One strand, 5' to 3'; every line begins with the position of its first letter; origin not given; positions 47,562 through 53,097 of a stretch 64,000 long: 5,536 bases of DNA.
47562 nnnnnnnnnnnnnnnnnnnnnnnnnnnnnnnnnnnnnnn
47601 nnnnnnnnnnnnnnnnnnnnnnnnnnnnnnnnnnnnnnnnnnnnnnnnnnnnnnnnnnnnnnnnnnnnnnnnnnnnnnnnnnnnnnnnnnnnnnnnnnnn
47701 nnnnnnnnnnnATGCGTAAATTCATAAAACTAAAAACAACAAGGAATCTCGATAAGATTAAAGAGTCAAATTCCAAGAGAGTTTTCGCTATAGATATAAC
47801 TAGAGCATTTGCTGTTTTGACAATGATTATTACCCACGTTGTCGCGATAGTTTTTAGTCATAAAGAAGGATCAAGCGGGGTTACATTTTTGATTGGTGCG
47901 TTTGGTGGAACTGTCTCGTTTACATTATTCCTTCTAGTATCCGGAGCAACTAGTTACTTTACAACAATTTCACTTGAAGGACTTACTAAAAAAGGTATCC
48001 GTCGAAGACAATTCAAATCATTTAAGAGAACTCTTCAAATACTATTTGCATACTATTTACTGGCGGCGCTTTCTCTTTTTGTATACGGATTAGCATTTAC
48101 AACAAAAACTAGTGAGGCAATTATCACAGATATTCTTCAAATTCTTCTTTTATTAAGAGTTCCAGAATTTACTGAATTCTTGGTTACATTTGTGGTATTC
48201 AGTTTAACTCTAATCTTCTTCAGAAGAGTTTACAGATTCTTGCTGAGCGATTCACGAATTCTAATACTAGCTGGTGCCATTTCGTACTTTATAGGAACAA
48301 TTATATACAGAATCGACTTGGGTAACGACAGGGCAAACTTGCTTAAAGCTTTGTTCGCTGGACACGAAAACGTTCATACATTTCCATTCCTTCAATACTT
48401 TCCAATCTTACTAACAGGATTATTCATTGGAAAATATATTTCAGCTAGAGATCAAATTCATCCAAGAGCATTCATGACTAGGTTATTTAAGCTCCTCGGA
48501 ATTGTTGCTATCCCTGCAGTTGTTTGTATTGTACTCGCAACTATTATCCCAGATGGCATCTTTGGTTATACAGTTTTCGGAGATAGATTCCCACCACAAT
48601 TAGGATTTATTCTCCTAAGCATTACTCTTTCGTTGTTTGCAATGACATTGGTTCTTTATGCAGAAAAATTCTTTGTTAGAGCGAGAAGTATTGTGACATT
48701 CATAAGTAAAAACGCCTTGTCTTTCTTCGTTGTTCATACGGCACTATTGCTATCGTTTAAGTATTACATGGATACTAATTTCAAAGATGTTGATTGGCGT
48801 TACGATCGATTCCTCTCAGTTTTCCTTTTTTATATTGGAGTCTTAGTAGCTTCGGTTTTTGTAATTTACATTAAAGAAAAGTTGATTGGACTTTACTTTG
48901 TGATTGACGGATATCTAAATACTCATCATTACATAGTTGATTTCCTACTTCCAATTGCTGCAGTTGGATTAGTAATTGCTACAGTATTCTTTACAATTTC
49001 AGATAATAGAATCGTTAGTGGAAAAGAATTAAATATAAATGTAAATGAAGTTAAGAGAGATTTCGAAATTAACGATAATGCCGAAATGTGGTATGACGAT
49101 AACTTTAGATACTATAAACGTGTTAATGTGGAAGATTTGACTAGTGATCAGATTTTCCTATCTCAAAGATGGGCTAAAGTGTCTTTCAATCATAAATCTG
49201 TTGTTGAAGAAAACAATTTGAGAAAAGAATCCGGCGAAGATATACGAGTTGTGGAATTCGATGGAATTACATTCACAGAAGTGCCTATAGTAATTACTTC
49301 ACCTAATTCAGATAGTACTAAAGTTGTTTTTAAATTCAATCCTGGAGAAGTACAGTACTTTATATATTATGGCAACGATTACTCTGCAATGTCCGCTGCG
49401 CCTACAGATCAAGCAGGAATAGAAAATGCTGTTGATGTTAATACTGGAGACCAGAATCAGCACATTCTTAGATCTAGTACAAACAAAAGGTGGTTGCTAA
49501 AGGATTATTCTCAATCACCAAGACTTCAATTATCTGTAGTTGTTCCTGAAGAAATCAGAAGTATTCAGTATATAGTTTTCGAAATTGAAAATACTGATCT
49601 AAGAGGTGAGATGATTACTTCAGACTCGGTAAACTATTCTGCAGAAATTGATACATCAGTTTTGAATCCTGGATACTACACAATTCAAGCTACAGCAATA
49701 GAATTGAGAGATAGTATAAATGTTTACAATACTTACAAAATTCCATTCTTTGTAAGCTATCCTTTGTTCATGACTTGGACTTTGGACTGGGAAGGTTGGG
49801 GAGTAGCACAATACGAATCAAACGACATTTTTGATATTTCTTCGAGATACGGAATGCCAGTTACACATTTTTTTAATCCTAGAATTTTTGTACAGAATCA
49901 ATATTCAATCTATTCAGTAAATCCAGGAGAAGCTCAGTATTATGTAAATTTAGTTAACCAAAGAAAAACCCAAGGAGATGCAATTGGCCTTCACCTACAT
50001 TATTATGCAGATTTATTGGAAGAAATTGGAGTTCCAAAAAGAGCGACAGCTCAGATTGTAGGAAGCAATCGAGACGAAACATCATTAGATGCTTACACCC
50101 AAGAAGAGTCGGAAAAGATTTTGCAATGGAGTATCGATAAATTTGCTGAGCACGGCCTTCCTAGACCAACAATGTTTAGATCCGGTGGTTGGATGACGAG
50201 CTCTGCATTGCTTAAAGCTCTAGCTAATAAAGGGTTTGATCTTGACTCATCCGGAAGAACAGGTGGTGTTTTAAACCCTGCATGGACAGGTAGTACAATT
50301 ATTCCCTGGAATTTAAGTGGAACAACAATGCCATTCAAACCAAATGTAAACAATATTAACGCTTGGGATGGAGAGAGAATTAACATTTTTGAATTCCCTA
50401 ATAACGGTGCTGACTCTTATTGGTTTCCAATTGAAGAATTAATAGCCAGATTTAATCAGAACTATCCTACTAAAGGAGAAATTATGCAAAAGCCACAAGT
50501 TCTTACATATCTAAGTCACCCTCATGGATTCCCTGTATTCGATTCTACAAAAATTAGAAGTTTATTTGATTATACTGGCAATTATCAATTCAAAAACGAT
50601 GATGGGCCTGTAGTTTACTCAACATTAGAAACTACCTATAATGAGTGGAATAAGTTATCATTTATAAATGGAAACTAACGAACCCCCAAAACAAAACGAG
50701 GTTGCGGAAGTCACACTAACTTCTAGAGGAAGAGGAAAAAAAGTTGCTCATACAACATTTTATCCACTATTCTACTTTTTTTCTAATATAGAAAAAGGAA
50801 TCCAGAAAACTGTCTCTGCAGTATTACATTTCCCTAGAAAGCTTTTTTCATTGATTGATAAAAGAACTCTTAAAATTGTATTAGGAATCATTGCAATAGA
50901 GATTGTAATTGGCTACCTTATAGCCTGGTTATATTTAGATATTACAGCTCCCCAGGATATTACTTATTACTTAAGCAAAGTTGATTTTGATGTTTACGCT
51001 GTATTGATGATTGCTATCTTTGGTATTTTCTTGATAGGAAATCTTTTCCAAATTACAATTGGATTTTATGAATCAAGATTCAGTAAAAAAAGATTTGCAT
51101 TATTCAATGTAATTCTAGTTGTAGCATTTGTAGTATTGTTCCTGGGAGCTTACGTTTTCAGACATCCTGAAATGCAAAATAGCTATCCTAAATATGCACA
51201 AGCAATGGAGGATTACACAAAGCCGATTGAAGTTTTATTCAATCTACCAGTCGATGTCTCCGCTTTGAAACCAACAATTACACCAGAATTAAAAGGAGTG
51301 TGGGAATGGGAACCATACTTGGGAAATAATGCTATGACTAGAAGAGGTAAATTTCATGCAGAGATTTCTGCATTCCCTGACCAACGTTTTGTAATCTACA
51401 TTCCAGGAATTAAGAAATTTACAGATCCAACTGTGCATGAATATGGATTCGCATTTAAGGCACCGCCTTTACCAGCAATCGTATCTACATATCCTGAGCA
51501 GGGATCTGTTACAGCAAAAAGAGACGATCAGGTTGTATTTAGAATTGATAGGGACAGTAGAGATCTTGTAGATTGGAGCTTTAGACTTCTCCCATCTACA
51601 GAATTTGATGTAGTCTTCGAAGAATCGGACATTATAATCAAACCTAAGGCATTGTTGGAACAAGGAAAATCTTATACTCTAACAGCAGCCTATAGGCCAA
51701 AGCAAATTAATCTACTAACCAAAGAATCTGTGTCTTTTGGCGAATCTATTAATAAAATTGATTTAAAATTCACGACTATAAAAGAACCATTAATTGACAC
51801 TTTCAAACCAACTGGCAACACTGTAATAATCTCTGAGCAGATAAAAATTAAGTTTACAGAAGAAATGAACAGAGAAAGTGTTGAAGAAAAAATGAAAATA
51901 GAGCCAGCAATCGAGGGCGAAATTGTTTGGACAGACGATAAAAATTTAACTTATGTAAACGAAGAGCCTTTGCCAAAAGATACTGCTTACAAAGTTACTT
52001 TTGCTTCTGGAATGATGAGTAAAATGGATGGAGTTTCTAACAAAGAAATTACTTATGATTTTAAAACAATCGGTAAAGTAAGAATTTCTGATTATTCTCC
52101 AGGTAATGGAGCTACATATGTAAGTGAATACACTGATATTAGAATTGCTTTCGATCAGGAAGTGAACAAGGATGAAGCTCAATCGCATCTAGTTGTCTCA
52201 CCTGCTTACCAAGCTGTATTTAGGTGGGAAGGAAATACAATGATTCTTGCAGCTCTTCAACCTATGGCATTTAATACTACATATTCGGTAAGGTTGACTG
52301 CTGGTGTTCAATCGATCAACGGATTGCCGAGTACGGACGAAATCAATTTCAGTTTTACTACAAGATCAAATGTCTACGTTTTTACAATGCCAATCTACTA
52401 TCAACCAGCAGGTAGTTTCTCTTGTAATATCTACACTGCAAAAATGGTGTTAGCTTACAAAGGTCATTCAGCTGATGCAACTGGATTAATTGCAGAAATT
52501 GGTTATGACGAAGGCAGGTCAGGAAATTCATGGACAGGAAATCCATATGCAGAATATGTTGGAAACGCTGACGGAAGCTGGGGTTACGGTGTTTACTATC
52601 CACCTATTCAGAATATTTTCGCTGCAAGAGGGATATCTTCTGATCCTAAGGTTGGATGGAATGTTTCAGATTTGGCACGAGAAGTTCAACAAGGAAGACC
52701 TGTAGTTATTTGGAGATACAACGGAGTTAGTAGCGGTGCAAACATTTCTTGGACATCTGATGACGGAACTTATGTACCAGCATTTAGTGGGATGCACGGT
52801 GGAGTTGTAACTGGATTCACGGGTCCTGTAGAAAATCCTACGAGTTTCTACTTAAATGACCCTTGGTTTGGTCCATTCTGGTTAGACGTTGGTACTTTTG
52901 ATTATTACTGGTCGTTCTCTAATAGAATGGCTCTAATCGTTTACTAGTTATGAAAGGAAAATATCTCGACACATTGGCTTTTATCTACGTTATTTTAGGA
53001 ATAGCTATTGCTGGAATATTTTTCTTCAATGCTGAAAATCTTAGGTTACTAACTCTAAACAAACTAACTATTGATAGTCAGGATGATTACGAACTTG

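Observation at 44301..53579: Cell-envelope glycopolymer operon: mraY-like transferase outside a dcw context, GT2, acyltransferase-3 fusion and a C39-like surface protein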

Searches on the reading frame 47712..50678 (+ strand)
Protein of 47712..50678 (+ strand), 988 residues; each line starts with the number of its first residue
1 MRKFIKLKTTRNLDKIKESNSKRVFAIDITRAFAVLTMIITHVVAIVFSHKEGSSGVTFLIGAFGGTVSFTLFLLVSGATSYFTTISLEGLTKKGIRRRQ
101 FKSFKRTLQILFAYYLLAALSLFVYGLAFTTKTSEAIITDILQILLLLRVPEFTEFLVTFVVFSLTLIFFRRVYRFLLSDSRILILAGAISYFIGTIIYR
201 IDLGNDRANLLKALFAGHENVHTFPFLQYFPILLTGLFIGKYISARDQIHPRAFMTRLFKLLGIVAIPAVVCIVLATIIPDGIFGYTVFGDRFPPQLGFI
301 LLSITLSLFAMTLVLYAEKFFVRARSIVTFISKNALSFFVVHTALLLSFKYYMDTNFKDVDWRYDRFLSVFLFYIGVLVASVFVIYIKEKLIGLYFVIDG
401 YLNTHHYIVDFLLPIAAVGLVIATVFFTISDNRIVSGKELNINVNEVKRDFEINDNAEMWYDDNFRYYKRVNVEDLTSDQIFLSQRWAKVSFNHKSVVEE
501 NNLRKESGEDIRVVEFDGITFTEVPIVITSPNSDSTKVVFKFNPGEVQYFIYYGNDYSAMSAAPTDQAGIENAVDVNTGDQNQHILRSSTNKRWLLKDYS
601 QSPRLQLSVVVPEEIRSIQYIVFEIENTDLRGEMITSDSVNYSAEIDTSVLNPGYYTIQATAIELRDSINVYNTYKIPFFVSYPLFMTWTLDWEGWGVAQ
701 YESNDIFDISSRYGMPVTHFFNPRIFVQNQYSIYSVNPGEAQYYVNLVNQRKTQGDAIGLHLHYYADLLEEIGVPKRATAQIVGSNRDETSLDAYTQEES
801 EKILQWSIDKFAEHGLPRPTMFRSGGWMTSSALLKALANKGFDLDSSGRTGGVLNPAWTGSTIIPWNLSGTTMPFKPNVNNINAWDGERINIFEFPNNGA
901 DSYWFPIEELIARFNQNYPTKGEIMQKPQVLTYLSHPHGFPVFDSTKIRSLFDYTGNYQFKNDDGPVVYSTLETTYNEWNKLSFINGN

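Call 4: search_protein_families(library=pfam, proteins=[window:47712-50678:+], max_evalue=0.01)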
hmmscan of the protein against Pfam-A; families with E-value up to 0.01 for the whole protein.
window:47712-50678:+ (988 aa): 3 families
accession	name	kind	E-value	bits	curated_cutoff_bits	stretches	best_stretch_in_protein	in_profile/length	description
PF01757.29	Acyl_transf_3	-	7.7e-11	42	31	1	26-386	3-322/326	Acyltransferase domain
PF10096.14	DUF2334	-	1.9e-05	24.8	26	1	706-869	21-165/203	Uncharacterized protein conserved in bacteria (DUF2334)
PF07786.18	HGSNAT_cat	-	0.0011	18.9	22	1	23-243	1-184/222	Heparan-alpha-glucosaminide N-acetyltransferase, catalytic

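Call 5: search_protein_families(library=ncbifam, proteins=[window:47712-50678:+], max_evalue=0.01)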
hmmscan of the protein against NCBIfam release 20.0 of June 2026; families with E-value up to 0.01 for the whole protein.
window:47712-50678:+ (988 aa): 1 family
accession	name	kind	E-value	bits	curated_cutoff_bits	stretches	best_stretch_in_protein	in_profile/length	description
NF053788.1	GlcNAc_PG_deac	equivalog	0.0046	16.4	280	1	741-847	50-153/241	N-acetylglucosaminyl phosphatidylglycerol deacetylase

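Call 31: search_solved_structures(query=window:47712-50678:+, max_evalue=1, show_alignments=0)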
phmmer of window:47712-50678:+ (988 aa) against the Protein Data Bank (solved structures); distinct sequences matched with E-value up to 1: 0.

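Call 45: find_homologous_proteins(query=window:47712-50678:+, max_evalue=0.001)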
Query window:47712-50678:+ (988 aa): 6 proteins with E <= 0.001 among 8000 candidates.
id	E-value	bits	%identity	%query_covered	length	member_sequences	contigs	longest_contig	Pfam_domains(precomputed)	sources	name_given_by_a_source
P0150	0.0e+0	2233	100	100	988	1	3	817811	PF01757.29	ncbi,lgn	-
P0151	0.0e+0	1695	72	100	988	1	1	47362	PF01757.29,PF07786.19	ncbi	-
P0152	0.0e+0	1530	65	100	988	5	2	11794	PF01757.29,PF07786.19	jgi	jgi:uncharacterized membrane protein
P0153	0.0e+0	1529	65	100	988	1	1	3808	PF01757.29,PF10096.15,PF07786.19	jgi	jgi:uncharacterized membrane protein/predicted deacetylase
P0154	0.0e+0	1510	64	100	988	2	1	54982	PF10096.15,PF07786.19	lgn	-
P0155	0.0e+0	1225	69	74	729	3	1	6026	-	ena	-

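Call 68: search_protein_families(library=pfam, alignment_id=A3, max_evalue=0.001)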
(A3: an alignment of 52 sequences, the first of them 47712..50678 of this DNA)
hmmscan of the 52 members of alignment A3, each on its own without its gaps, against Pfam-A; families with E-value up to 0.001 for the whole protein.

A. member 1, window:47712-50678:+ (988 aa): 2 families
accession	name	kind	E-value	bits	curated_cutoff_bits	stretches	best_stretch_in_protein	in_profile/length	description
PF01757.29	Acyl_transf_3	-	7.7e-11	42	31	1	26-386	3-322/326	Acyltransferase domain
PF10096.14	DUF2334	-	1.9e-05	24.8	26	1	706-869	21-165/203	Uncharacterized protein conserved in bacteria (DUF2334)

B. families by the number of members that match (of 52 scanned): 6 families
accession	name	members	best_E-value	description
PF01757.29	Acyl_transf_3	33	7.4e-21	Acyltransferase domain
PF07786.18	HGSNAT_cat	17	1.2e-12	Heparan-alpha-glucosaminide N-acetyltransferase, catalytic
PF10096.14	DUF2334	17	2.6e-07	Uncharacterized protein conserved in bacteria (DUF2334)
PF10129.15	OpgC_C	4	1.8e-07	OpgC protein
PF01522.26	Polysacc_deac_1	1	2.8e-05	Polysaccharide deacetylase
PF09960.14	DUF2194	1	0.00091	Uncharacterised protein conserved in bacteria (DUF2194)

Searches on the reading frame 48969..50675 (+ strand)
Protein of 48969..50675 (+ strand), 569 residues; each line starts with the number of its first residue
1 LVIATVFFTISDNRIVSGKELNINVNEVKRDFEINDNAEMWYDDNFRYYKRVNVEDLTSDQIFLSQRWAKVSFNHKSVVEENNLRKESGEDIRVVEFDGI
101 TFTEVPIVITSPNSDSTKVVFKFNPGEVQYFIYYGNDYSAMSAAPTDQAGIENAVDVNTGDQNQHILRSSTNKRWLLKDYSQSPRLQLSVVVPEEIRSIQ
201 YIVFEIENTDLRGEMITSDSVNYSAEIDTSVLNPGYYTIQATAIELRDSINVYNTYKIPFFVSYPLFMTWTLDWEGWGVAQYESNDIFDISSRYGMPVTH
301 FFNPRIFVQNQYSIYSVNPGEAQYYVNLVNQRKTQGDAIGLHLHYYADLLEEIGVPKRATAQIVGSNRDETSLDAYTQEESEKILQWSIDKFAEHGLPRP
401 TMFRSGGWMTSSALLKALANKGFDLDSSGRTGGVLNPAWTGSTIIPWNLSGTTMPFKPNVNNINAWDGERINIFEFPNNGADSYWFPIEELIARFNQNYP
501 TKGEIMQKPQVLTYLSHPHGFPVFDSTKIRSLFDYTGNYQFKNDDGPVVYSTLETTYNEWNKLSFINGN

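Call 65: predict_structure(alignment_id=A2)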
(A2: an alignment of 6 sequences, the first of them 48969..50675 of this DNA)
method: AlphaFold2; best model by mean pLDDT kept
length: 569 residues; sequences in the alignment: 6
mean_pLDDT: 46.1   pTM: 0.31
mean pLDDT of the five models: 46.1, 45.4, 42.4, 41.7, 39.1
residues with pLDDT >= 90: 14; 70-90: 104; 50-70: 129; < 50: 322
segments of 3 or more residues with pLDDT < 50: 1-45, 165-184, 195-197, 233-241, 245-322, 343-346, 363-371, 404-410, 425-569
pLDDT, mean of each block of 10 residues (from residue 1): 21 23 24 26 55 85 88 82 67 79 82 88 83 68 73 87 45 24 51 51 57 69 63 47 41 26 22 24 21 23 23 30 51 53 51 66 41 65 71 61 45 64 48 24 22 22 25 24 28 35 27 24 24 26 25 26 26
secondary structure, 60 per line:
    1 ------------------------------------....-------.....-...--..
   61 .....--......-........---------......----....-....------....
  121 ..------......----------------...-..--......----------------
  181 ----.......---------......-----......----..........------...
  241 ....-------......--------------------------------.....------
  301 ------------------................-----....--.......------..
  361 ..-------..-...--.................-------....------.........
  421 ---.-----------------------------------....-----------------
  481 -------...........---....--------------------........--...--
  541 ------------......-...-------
elements in order: H37-40 E48-52 H59-65 E68-73 H75-82 E92-97 E102-105 E107-110 E117-122 E129-134 E159-164 E185-191 E201-206 E212-217 E222-228 E238-244 E252-257 H290-294 H319-334 E340-343 H347-352 H378-394 E402-405 H412-420 H460-463 H488-498 H502-505 H526-533 H553-558

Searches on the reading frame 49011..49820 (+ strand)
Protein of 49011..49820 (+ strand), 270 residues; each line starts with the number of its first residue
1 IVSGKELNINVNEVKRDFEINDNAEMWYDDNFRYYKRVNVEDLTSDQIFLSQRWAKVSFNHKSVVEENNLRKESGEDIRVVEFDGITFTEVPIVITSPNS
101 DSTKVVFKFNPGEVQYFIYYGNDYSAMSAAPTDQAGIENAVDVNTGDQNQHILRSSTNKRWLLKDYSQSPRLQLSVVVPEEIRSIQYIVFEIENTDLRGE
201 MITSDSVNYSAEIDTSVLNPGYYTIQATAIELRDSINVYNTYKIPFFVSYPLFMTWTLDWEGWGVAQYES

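Call 47: search_protein_families(library=pfam, proteins=[window:49011-49820:+], max_evalue=1)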
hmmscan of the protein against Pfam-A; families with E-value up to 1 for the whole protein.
window:49011-49820:+ (270 aa): 4 families
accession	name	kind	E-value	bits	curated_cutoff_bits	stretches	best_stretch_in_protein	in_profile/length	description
PF18962.6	Por_Secre_tail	-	0.008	16.9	27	1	191-229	23-64/75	Secretion system C-terminal sorting domain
PF11797.14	WxLIP_HBD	-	0.034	14.5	28.9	0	205-240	89-124/138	WxL Interacting Protein, host binding domain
PF14730.11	DUF4468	-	0.071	14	22.6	0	8-49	4-47/92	Domain of unknown function (DUF4468) with TBP-like fold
PF17957.7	Big_7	-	0.13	13.4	24.1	1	174-227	22-70/70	Bacterial Ig domain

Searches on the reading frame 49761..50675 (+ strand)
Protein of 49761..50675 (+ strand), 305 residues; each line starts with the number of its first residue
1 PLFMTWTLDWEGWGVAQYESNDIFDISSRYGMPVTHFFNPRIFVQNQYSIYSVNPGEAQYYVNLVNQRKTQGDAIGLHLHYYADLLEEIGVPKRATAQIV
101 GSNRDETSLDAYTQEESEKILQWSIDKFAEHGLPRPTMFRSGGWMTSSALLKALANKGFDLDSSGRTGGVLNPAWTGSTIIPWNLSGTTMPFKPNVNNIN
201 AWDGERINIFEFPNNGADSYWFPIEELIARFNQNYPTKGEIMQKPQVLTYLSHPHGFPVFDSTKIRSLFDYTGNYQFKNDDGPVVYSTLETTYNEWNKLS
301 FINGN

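Call 47: search_protein_families(library=pfam, proteins=[window:49761-50675:+], max_evalue=1)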
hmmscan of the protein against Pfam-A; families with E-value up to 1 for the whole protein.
window:49761-50675:+ (305 aa): 2 families
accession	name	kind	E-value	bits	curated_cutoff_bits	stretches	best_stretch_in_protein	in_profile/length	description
PF10096.14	DUF2334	-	2e-06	28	26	1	23-186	21-165/203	Uncharacterized protein conserved in bacteria (DUF2334)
PF01522.26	Polysacc_deac_1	-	0.0037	17.6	23.1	1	21-159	22-121/124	Polysaccharide deacetylase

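Call 66: search_protein_representatives(protein=window:49761-50675:+)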
Query: 305 residues. Proteins with E-value up to 0.001 (for the whole library): 459; up to 1e-10: 301; up to 1e-30: 202. The best 150 are listed.
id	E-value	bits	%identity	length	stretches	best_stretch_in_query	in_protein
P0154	3.3e-171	585.0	81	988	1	1-305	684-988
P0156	9.4e-111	386.4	55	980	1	1-301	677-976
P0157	7.7e-107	373.5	55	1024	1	1-304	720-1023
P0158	1.9e-100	352.5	54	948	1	1-300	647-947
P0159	1.4e-99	349.6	54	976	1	1-296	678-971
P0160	8.7e-98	343.8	53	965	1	1-298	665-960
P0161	7.1e-96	337.5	48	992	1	1-305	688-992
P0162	1.1e-95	336.9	55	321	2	95-305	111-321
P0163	1.4e-93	329.9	50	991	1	1-305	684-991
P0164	1.5e-91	323.3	49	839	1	1-304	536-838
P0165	2.8e-90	319.1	48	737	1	1-305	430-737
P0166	1.2e-89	317.1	49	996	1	1-305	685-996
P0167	2.7e-89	315.9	52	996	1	1-300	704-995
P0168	2.7e-87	309.3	47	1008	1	1-305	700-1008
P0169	5.7e-85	301.7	46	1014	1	1-305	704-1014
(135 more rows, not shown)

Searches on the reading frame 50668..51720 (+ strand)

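Call 47: search_protein_families(library=pfam, proteins=[window:50668-51720:+], max_evalue=1)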
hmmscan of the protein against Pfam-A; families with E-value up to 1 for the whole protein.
window:50668-51720:+ (351 aa): 6 families
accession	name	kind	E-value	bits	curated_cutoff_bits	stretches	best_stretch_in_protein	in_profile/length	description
PF13205.12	Big_5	-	0.00025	22.2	23.6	1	269-339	5-82/105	Bacterial Ig-like domain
PF00335.26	Tetraspanin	-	0.0019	18.3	32.1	1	82-180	23-116/225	Tetraspanin family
PF11190.13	DUF2976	-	0.0047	17.2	28.2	1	109-163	28-80/87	Protein of unknown function (DUF2976)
PF07690.21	MFS_1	-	0.0087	15.5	33.4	1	60-161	196-288/347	Major Facilitator Superfamily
PF00654.25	Voltage_CLC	-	0.03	13.9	24.8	1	73-187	127-239/346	Voltage gated chloride channel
PF14126.11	DUF4293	-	0.37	11.5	27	1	113-168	57-111/153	Domain of unknown function (DUF4293)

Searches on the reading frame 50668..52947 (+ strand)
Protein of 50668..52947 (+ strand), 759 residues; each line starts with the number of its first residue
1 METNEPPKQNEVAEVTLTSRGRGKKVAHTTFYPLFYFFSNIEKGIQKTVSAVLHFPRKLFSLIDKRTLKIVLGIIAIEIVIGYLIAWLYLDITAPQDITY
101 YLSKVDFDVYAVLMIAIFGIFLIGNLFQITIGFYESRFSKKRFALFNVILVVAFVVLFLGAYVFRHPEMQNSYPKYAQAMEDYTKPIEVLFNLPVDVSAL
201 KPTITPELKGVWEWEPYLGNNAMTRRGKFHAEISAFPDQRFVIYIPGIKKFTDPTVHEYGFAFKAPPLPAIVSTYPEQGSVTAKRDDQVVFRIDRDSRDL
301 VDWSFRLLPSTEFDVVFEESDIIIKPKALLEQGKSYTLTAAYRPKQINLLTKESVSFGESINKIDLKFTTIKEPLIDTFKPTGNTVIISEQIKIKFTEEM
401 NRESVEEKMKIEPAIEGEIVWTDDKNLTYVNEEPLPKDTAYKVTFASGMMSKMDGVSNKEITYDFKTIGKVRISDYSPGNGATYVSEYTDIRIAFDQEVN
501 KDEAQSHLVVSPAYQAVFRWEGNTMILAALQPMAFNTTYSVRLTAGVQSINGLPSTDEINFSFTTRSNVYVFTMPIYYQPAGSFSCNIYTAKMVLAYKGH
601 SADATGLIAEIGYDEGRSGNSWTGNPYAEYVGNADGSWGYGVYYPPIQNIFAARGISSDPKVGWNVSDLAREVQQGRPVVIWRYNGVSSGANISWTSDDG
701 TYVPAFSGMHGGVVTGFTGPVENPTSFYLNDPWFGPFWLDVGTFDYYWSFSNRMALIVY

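Call 4: search_protein_families(library=pfam, proteins=[window:50668-52947:+], max_evalue=0.01)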
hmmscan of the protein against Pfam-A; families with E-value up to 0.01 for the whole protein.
window:50668-52947:+ (759 aa): 6 families
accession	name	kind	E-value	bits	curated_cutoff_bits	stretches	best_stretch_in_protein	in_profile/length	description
PF13205.12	Big_5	-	1e-25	90.9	23.6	2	472-565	6-105/105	Bacterial Ig-like domain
PF13529.12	Peptidase_C39_2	-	1.6e-17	64.8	24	1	574-733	3-143/143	Peptidase_C39 like family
PF17964.7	Big_10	-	3.1e-06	27.9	22.9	1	350-444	57-157/164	Bacterial Ig domain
PF04234.18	CopC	-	0.0026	19.2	23.3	0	475-561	6-90/92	CopC domain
PF11190.13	DUF2976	-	0.0092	16.3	28.2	0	109-163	28-80/87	Protein of unknown function (DUF2976)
PF00335.26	Tetraspanin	-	0.0099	16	32.1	0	82-180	23-116/225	Tetraspanin family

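Call 5: search_protein_families(library=ncbifam, proteins=[window:50668-52947:+], max_evalue=0.01)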
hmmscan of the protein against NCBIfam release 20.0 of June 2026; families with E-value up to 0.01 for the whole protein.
window:50668-52947:+ (759 aa): 0 families

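Call 32: search_solved_structures(query=window:50668-52947:+, max_evalue=1, show_alignments=1)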
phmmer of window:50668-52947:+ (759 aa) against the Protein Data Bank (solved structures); distinct sequences matched with E-value up to 1: 0.
